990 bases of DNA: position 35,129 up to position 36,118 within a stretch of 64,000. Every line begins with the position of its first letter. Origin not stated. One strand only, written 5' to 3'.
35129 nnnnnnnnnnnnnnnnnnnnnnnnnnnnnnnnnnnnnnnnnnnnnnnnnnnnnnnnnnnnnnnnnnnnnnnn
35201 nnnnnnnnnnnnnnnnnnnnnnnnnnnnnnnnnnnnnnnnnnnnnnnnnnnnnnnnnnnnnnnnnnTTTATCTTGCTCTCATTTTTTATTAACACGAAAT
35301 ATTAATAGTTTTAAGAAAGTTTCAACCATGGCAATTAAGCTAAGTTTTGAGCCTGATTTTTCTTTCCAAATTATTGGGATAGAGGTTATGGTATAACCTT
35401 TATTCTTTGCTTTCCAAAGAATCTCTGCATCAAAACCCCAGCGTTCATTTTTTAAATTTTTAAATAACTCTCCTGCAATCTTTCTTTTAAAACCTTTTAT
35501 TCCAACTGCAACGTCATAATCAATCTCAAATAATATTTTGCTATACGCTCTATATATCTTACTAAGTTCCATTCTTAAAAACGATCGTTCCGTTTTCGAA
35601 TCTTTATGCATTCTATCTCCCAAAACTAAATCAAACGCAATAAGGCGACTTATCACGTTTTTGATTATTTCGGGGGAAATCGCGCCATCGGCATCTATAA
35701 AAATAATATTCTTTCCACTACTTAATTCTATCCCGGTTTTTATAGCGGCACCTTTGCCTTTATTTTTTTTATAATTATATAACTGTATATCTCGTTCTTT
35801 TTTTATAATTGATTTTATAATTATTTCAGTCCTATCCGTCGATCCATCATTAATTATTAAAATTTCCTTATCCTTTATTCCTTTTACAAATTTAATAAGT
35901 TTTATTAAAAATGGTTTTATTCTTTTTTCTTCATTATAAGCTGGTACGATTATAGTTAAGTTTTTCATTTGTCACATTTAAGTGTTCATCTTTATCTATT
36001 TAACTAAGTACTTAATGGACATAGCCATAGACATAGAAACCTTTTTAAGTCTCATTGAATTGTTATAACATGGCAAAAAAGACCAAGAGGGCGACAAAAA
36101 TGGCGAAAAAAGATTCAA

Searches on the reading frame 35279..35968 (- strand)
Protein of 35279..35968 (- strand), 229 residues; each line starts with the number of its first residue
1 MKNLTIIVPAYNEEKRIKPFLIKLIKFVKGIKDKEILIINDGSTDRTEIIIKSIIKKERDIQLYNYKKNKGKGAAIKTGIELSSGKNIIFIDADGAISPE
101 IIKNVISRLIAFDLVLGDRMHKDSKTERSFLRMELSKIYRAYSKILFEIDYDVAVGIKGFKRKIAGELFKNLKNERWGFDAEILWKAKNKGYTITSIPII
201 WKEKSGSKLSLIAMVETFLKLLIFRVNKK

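Call 6: search_protein_families(library=pfam, proteins=[window:35279-35968:-], max_evalue=0.01)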
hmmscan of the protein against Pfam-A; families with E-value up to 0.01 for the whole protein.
window:35279-35968:- (229 aa): 3 families
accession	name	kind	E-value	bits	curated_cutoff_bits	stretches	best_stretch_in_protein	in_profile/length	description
PF00535.33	Glycos_transf_2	-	4.7e-29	101.9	23.3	1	5-169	1-168/168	Glycosyl transferase family 2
PF10111.15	Glyco_tranf_2_2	-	1e-09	38.7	27.3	1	5-107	1-104/276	Glycosyltransferase like family 2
PF13641.12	Glyco_tranf_2_3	-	4.1e-06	27.4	27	1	4-109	3-111/230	Glycosyltransferase like family 2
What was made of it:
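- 35279..35968 (-): Short soluble GT2, Dpm1/AglJ/PpgS-like candidate polyprenyl-phosphate-sugar synthase, 229 aa, 28% GC; paralog (35% identity) of the core GT2 41024. Pfam Glycos_transf_2 E=5e-29 (call 6).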

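Call 18: search_protein_families(library=ncbifam, proteins=[window:35279-35968:-], max_evalue=0.01)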
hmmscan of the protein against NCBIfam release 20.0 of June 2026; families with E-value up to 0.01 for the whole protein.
window:35279-35968:- (229 aa): 24 families
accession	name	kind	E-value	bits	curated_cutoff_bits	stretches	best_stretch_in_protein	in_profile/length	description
NF047588.1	GlcsyltransPgfSStrep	equivalog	2.4e-19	69.7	500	1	3-138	2-140/308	glycosyltransferase PgfS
TIGR03937.1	PgaC_IcaA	equivalog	3.1e-18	65.9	422.3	1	3-109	46-150/407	poly-beta-1,6-N-acetyl-D-glucosamine synthase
NF007482.0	PRK10073.1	equivalog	1.2e-16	60.7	423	1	2-106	6-107/334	glycosyltransferase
TIGR04182.1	glyco_TIGR04182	equivalog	5.7e-16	58.8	325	1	4-211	2-201/293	S-layer glycoprotein N-glycosyltransferase AglJ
NF041391.1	DPhHxTase_Halo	equivalog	1.2e-13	50.5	375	1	10-207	3-189/213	dolichyl-phosphate hexose transferase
TIGR03111.1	glyc2_xrt_Gpos1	hypoth_equivalog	3.9e-13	49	363.95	1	3-109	50-156/439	TIGR03111 family XrtG-associated glycosyltransferase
NF058614.1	PPMAGASynPpgS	equivalog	8e-13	48.3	370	1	6-208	4-205/226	polyprenyl-phospho-N-acetylgalactosaminyl synthase PpgS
TIGR04283.1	glyco_like_mftF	equivalog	1.2e-12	47.9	182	1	4-109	1-96/221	TIGR04283 family arsenosugar biosynthesis glycosyltransferase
NF041875.1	EPS_EpsD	equivalog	1e-11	44.8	370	1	4-142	1-140/325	exopolysaccharide biosynthesis glycosyltransferase EpsD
NF007986.1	PRK10714.1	equivalog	2e-11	43.5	529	1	2-179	6-181/316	undecaprenyl-phosphate 4-deoxy-4-formamido-L-arabinose transferase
NF047683.1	TeichurnBiosyTuaG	equivalog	2.2e-11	43.9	400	1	3-105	7-107/252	teichuronic acid biosynthesis protein TuaG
NF038302.1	EPS_HpsE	equivalog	6.6e-10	38.4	300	1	3-104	2-106/307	hormogonium polysaccharide biosynthesis glycosyltransferase HpsE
NF010496.0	PRK13915.1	equivalog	7.5e-10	38.4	262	1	3-111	32-144/307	glucosyl-3-phosphoglycerate synthase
NF050050.1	ProtGlycPglI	equivalog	8.3e-09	35.2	500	1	2-119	2-119/306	GalNAc(5)-diNAcBac-PP-undecaprenol beta-1,3-glucosyltransferase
TIGR04242.1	nodulat_NodC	equivalog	2.8e-08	33.2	550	1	4-111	50-158/395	chitooligosaccharide synthase NodC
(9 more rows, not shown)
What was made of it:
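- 35279..35968 (-): Full-length sub-threshold matches to PpgS, dolichyl-phosphate hexose transferase, AglJ and ArnC (call 18).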
